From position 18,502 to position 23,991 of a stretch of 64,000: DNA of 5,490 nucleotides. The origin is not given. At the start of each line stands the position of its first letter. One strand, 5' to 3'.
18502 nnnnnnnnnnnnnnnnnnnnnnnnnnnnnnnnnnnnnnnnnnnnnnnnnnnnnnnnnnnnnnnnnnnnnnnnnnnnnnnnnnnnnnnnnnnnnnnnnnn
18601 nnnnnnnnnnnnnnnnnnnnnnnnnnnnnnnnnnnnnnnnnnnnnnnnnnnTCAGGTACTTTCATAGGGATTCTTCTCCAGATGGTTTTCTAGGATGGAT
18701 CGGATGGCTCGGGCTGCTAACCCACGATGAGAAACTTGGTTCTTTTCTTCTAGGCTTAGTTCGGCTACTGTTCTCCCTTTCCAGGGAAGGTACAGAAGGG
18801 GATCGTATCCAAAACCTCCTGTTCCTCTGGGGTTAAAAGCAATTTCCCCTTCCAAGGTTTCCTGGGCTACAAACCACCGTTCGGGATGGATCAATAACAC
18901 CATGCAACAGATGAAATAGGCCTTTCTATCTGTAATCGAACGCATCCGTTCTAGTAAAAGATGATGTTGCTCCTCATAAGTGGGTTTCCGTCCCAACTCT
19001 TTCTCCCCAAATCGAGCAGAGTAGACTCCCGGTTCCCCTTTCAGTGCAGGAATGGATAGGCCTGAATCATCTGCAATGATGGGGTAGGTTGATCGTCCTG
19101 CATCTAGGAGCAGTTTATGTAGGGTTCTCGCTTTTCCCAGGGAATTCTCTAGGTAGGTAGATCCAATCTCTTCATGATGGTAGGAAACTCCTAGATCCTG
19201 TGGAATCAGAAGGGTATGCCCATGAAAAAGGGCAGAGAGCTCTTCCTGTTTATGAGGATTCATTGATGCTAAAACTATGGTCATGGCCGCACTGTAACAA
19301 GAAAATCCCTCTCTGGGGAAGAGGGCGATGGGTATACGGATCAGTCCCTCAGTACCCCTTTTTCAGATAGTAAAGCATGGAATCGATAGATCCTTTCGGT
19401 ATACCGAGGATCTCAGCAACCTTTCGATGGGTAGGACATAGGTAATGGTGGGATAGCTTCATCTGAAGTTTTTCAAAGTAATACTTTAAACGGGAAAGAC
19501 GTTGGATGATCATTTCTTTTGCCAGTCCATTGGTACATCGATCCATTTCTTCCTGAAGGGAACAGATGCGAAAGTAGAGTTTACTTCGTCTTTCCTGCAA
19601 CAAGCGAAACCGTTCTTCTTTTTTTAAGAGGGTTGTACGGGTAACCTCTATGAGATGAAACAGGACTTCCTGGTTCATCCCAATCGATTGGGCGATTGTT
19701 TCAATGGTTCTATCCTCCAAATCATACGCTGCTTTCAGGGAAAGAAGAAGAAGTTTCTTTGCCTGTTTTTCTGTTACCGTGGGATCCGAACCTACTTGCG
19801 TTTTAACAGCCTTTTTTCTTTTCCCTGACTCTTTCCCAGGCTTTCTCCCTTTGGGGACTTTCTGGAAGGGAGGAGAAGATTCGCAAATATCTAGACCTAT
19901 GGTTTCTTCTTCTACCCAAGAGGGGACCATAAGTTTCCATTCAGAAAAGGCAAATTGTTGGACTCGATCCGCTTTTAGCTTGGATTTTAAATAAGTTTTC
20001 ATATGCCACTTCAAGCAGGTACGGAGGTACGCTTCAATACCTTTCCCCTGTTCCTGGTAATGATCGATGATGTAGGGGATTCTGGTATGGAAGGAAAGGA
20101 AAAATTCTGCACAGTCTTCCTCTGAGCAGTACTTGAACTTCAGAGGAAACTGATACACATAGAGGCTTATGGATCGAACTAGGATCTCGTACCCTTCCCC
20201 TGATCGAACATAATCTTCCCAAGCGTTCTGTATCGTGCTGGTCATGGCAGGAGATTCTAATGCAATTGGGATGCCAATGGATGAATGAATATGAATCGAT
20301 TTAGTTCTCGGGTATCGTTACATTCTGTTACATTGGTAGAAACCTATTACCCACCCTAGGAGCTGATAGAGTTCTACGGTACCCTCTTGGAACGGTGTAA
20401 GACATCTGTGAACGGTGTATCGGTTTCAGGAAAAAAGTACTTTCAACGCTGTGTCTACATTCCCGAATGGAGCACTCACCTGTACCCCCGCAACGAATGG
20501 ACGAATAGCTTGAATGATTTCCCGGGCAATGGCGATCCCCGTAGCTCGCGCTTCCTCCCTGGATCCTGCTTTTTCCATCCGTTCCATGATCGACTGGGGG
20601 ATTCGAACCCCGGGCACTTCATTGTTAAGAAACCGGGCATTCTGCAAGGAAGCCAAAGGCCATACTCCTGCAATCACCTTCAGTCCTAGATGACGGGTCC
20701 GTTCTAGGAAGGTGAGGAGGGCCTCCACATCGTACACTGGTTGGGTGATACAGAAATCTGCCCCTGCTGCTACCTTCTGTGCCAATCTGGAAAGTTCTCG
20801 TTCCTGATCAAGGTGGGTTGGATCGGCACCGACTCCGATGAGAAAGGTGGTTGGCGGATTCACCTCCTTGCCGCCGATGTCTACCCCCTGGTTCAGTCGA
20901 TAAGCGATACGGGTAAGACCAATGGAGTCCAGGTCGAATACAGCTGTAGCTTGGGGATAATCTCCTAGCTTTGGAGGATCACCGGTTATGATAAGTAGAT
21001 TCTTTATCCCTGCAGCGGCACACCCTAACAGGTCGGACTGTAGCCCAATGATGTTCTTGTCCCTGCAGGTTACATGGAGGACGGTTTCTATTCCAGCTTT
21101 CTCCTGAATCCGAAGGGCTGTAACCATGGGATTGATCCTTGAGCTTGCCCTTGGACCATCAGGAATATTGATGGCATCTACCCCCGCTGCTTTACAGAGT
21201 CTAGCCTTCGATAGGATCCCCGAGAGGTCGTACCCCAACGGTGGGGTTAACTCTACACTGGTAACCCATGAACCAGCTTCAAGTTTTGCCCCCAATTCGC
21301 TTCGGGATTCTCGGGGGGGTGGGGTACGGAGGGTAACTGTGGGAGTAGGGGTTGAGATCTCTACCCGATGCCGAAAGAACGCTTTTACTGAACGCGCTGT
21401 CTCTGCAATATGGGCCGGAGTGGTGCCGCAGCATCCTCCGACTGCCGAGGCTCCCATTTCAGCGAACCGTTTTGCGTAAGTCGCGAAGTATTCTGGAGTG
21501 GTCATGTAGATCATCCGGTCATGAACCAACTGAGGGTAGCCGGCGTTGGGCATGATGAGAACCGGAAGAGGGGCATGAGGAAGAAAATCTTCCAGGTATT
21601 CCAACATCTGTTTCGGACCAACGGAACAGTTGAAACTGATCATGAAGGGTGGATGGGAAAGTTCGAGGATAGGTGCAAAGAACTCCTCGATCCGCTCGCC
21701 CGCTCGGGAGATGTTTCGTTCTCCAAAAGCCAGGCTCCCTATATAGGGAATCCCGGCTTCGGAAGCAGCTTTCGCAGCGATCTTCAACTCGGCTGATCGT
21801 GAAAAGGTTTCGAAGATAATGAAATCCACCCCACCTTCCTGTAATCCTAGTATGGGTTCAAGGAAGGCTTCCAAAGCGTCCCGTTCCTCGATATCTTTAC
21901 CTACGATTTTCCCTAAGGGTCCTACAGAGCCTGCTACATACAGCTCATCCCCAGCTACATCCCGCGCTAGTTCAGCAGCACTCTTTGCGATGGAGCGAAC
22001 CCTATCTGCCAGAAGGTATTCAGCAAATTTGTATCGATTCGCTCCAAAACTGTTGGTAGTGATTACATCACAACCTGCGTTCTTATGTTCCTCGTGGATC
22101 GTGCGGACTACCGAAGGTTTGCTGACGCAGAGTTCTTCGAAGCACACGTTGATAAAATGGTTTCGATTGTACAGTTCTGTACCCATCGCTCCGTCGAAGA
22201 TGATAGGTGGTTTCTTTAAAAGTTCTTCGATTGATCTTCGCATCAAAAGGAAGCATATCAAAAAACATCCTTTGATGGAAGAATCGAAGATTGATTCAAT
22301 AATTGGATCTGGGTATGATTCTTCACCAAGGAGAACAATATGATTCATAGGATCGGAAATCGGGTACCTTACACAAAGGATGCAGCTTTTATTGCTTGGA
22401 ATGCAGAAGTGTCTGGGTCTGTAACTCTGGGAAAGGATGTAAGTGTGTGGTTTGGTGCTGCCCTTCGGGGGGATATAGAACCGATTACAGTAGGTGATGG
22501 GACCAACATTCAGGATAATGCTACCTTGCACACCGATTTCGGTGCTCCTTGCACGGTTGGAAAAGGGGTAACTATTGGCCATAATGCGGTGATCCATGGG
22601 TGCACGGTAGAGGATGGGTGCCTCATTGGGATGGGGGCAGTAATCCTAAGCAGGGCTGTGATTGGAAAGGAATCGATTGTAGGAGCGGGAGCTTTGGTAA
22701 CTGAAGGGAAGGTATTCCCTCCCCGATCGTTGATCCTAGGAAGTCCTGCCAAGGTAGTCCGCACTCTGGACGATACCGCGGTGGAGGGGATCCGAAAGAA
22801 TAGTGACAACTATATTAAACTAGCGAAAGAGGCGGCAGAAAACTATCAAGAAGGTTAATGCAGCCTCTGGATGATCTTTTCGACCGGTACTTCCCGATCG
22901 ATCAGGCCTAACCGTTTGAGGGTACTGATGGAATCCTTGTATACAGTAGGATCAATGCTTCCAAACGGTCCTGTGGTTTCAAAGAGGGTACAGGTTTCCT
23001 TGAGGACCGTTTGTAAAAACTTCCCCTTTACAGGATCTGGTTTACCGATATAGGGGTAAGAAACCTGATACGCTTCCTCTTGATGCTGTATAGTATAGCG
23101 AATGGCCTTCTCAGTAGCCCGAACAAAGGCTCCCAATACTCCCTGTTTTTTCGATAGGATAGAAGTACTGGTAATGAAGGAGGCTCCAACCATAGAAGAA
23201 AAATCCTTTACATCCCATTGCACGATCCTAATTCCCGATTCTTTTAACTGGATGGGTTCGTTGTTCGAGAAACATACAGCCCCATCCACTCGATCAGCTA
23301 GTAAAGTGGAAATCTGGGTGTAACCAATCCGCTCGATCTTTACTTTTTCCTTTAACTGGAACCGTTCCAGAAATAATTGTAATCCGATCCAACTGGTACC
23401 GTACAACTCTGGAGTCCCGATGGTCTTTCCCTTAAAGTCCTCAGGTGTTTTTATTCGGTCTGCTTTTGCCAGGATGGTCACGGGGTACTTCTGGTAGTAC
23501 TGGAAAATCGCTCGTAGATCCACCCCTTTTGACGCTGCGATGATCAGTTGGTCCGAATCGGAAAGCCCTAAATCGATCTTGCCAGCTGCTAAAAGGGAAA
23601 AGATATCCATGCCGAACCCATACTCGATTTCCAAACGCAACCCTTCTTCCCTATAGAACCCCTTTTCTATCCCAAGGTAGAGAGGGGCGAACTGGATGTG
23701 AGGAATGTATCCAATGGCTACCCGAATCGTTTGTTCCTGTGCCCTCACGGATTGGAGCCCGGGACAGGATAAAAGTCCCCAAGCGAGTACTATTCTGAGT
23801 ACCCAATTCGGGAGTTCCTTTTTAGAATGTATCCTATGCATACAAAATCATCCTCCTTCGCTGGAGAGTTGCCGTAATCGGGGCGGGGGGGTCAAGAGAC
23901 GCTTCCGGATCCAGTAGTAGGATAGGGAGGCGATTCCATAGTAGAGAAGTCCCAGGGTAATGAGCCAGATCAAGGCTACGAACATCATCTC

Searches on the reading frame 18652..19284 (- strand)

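Call 81: search_protein_families(library=pfam, proteins=[window:18652-19284:-], max_evalue=0.000001)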
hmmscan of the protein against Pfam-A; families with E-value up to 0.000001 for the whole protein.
window:18652-19284:- (210 aa): 1 family
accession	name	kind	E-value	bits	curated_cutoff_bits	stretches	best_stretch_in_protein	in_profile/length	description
PF01725.21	Ham1p_like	-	7.7e-51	173.1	22.5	1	3-195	1-184/186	Ham1 family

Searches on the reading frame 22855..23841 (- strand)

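Call 41: search_protein_families(library=pfam, proteins=[window:22855-23841:-], max_evalue=0.0001)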
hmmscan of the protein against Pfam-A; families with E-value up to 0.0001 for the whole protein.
window:22855-23841:- (328 aa): 2 families
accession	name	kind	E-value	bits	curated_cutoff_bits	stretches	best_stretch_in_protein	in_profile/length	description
PF09084.16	NMT1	-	3.8e-39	135.3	20.5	1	50-257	3-216/216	NMT1/THI5 like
PF13379.11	NMT1_2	-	3.2e-07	30.9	24.7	1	36-251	3-239/252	NMT1-like family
